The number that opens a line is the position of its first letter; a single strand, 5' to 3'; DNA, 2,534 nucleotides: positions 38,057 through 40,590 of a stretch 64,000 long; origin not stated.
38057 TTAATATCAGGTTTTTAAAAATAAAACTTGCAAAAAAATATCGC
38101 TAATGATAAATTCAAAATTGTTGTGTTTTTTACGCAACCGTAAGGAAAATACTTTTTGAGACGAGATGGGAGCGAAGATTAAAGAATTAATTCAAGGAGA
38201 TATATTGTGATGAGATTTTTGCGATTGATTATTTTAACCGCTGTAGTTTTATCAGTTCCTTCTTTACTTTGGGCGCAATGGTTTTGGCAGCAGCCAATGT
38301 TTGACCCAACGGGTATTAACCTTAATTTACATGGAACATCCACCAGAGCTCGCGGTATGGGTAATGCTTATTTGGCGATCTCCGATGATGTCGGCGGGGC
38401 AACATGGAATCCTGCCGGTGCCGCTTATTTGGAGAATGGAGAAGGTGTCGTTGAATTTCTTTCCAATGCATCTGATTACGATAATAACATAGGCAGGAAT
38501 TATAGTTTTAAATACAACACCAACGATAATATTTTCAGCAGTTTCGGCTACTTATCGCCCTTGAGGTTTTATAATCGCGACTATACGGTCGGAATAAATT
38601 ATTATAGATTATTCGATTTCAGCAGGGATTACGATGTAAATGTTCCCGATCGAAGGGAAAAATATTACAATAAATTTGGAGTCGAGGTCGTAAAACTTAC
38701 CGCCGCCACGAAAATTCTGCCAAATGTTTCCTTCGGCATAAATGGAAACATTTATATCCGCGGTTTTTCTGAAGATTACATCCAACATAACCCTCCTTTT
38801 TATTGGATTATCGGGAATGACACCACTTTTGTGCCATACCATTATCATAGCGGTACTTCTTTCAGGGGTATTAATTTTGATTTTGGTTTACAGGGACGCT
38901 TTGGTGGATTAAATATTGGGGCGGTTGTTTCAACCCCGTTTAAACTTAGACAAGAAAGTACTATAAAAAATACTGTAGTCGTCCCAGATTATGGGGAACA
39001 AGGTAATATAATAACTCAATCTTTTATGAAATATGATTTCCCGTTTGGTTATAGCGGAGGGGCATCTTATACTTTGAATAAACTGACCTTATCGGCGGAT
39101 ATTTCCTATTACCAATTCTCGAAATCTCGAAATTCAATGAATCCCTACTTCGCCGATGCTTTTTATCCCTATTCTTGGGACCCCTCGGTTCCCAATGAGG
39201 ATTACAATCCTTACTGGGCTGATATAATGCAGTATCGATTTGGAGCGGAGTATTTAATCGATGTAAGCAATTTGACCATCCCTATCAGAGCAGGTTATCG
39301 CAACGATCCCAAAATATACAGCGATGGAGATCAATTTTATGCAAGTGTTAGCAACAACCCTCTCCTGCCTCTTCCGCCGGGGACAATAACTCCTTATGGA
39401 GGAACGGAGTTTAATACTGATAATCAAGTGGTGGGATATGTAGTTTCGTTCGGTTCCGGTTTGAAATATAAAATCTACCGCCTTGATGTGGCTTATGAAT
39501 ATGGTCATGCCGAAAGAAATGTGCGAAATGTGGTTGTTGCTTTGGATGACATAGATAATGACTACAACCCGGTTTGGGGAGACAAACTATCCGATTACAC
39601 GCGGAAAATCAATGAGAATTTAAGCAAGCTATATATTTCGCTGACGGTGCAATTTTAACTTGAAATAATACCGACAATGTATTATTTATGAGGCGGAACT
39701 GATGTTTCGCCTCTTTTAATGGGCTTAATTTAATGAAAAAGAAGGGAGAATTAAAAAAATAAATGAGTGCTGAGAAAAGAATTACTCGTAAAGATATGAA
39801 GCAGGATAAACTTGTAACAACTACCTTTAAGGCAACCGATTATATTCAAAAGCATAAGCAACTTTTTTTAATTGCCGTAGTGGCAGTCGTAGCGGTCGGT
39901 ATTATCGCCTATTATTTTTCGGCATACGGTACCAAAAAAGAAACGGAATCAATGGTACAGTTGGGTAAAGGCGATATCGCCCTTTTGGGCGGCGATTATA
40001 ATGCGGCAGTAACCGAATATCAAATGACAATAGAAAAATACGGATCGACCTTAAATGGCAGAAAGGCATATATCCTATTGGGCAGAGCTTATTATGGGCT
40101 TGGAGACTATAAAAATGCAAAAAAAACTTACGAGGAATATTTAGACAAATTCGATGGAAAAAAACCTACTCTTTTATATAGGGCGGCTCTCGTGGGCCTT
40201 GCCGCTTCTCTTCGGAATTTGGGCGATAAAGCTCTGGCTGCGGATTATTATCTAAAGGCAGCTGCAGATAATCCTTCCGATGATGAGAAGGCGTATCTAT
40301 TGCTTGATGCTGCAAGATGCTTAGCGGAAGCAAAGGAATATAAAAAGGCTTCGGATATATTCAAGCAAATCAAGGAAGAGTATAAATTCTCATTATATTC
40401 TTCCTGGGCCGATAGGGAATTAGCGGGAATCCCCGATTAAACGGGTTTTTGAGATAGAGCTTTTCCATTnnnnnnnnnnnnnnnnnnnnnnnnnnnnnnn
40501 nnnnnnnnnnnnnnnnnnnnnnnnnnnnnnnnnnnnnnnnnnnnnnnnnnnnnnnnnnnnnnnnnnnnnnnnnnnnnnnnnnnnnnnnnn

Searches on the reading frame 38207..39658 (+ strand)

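Call 35: search_protein_families(library=ncbifam, proteins=[window:38207-39658:+], max_evalue=0.001)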
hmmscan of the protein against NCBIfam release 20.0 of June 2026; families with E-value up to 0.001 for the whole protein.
window:38207-39658:+ (483 aa): 2 families
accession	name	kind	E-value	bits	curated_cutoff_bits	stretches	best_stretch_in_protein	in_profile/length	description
NF033709.1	PorV_fam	subfamily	4.5e-11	42.9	90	1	43-111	10-82/326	PorV/PorQ family protein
NF052325.1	PorVQ2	equivalog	0.0002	20.4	325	1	43-79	33-69/354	putative type IX sorting system protein PorV2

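Call 36: search_protein_families(library=pfam, proteins=[window:38207-39658:+], max_evalue=0.001)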
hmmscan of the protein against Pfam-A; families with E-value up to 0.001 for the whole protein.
window:38207-39658:+ (483 aa): 1 family
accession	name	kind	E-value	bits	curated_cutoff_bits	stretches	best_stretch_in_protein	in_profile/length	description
PF03349.22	Toluene_X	-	8e-05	21.7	29.7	1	36-180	12-160/421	Outer membrane protein transport protein (OMPP1/FadL/TodX)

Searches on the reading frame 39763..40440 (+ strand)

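Call 35: search_protein_families(library=ncbifam, proteins=[window:39763-40440:+], max_evalue=0.001)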
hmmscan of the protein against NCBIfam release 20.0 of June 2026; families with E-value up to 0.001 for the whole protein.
window:39763-40440:+ (225 aa): 7 families
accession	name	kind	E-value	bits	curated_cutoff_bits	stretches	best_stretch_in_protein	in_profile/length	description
TIGR02795.1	tol_pal_ybgF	equivalog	2.1e-11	44.4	90.1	2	73-152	12-88/119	tol-pal system protein YbgF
TIGR03302.1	OM_YfiO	subfamily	2.6e-08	33.6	81.4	1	61-133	31-103/239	outer membrane protein assembly factor BamD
TIGR02917.1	PEP_TPR_lipo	equivalog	1.8e-06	26.2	312.2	1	58-139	698-775/899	XrtA/PEP-CTERM system TPR-repeat protein PrsT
NF052312.1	T9SS_PorW_SprE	equivalog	1.1e-05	24.3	250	1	10-205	69-244/716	type IX secretion system periplasmic lipoprotein PorW/SprE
NF047481.1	lipo_LIC12587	subfamily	4.2e-05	23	200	0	47-123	42-117/213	LIC12587 family lipoprotein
NF008520.0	PRK11447.1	equivalog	0.00033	18.6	858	1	58-202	598-736/1157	cellulose synthase complex outer membrane protein BcsC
NF033920.0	C39_PA2778_fam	equivalog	0.00042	19.8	150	0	78-167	171-251/255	PA2778 family cysteine peptidase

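Call 36: search_protein_families(library=pfam, proteins=[window:39763-40440:+], max_evalue=0.001)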
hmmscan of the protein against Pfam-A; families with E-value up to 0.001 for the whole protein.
window:39763-40440:+ (225 aa): 13 families
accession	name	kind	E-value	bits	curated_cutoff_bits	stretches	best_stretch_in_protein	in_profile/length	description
PF13174.12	TPR_6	-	2.6e-13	50.1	26.3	1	102-130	2-30/33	Tetratricopeptide repeat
PF13432.12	TPR_16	-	5.4e-11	43.2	32.7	1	105-173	2-64/65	Tetratricopeptide repeat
PF13428.12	TPR_14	-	1.5e-09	38.1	23.5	0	101-141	2-41/44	Tetratricopeptide repeat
PF13424.12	TPR_12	-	1.6e-09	38.2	30.1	1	66-128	6-73/77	Tetratricopeptide repeat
PF07719.23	TPR_2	-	4.8e-09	36.1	27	1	101-128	2-29/34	Tetratricopeptide repeat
PF13181.12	TPR_8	-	1.8e-06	28.1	25.7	1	101-127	2-28/34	Tetratricopeptide repeat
PF14559.12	TPR_19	-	3e-06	27.9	25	0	159-208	10-56/68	Tetratricopeptide repeat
PF12895.13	ANAPC3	-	2e-05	25.2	27.2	0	156-205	8-51/82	Anaphase-promoting complex, cyclosome, subunit 3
PF13176.12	TPR_7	-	0.00011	22.4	27.9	0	102-127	1-28/36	Tetratricopeptide repeat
PF13525.12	YfiO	-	0.00012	22.4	25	0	69-134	11-76/203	Outer membrane lipoprotein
PF24575.1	TPR_Slam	-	0.00018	22.3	35.2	0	47-96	30-80/104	Surface lipoprotein assembly modifier, N-terminal TPR repeats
PF00515.34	TPR_1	-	0.00049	20.2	27.8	0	101-127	2-28/34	Tetratricopeptide repeat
PF12688.13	TPR_5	-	0.00096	19.8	24.2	0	114-196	15-93/119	Tetratrico peptide repeat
